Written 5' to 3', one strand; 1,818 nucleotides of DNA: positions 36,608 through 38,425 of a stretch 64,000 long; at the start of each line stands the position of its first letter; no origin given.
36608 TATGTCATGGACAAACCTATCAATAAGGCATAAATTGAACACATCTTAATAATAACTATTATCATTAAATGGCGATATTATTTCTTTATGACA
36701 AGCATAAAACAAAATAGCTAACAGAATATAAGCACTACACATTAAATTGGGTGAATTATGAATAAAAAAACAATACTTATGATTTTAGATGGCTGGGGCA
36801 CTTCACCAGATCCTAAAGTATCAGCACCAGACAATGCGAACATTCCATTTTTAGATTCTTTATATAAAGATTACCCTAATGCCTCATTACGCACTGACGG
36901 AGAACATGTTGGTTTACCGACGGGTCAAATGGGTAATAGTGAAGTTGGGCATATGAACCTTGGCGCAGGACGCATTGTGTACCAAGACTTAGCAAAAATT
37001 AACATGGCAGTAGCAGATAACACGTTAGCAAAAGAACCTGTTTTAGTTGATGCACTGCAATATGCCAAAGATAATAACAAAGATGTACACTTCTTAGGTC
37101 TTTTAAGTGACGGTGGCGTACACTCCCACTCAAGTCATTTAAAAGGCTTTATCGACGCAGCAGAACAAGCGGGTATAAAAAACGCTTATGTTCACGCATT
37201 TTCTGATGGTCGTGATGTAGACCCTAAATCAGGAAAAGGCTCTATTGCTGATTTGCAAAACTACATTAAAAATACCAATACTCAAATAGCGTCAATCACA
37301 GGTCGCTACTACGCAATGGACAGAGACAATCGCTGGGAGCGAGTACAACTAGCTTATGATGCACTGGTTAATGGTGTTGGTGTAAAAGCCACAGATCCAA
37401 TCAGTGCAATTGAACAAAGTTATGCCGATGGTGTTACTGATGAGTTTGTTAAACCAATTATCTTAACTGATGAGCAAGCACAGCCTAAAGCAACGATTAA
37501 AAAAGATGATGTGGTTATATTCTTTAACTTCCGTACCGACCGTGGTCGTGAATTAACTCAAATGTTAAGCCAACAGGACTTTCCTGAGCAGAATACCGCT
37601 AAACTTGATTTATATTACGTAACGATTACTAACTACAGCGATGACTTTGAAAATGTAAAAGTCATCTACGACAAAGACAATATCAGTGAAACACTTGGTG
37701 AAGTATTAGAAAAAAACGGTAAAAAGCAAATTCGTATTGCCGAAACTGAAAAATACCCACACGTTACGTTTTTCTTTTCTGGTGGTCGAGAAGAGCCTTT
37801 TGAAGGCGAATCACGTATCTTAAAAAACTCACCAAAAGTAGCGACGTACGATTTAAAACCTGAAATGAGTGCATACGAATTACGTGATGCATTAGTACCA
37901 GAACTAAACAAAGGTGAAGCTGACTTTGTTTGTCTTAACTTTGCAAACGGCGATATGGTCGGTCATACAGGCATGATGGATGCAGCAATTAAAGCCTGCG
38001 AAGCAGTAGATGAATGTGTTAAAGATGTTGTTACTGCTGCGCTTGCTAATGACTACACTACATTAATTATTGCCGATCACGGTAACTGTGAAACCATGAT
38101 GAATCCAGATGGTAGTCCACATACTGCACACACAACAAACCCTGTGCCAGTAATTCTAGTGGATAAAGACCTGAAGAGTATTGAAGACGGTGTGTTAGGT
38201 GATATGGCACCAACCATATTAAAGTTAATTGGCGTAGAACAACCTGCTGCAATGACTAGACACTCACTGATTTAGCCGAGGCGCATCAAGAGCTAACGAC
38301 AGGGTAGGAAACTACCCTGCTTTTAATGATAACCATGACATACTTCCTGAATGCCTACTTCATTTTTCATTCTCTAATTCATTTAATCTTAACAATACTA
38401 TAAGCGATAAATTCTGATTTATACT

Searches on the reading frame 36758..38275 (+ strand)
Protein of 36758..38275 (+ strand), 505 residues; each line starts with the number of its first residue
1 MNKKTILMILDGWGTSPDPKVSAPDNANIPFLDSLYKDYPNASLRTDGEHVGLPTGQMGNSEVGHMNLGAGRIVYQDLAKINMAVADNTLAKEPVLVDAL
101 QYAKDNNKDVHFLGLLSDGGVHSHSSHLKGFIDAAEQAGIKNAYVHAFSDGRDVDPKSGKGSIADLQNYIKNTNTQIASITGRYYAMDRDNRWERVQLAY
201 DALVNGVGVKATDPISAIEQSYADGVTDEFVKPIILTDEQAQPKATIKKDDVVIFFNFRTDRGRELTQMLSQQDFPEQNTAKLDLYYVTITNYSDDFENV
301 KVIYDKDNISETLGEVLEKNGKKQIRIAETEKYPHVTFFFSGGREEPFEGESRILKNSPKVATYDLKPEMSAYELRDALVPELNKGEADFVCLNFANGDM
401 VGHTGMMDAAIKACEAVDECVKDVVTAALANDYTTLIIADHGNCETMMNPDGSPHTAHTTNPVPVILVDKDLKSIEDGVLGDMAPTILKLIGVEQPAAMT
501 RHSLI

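Call 26: search_protein_families(library=pfam, proteins=[window:36758-38275:+], max_evalue=0.001)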
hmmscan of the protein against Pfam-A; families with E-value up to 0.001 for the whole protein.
window:36758-38275:+ (505 aa): 2 families
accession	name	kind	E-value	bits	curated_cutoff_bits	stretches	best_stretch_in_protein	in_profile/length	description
PF06415.18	iPGM_N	-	1.6e-82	276.6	27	1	81-294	1-216/217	BPG-independent PGAM N-terminus (iPGM_N)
PF01676.23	Metalloenzyme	-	8.4e-80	268.3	24.3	1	3-494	1-251/252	Metalloenzyme superfamily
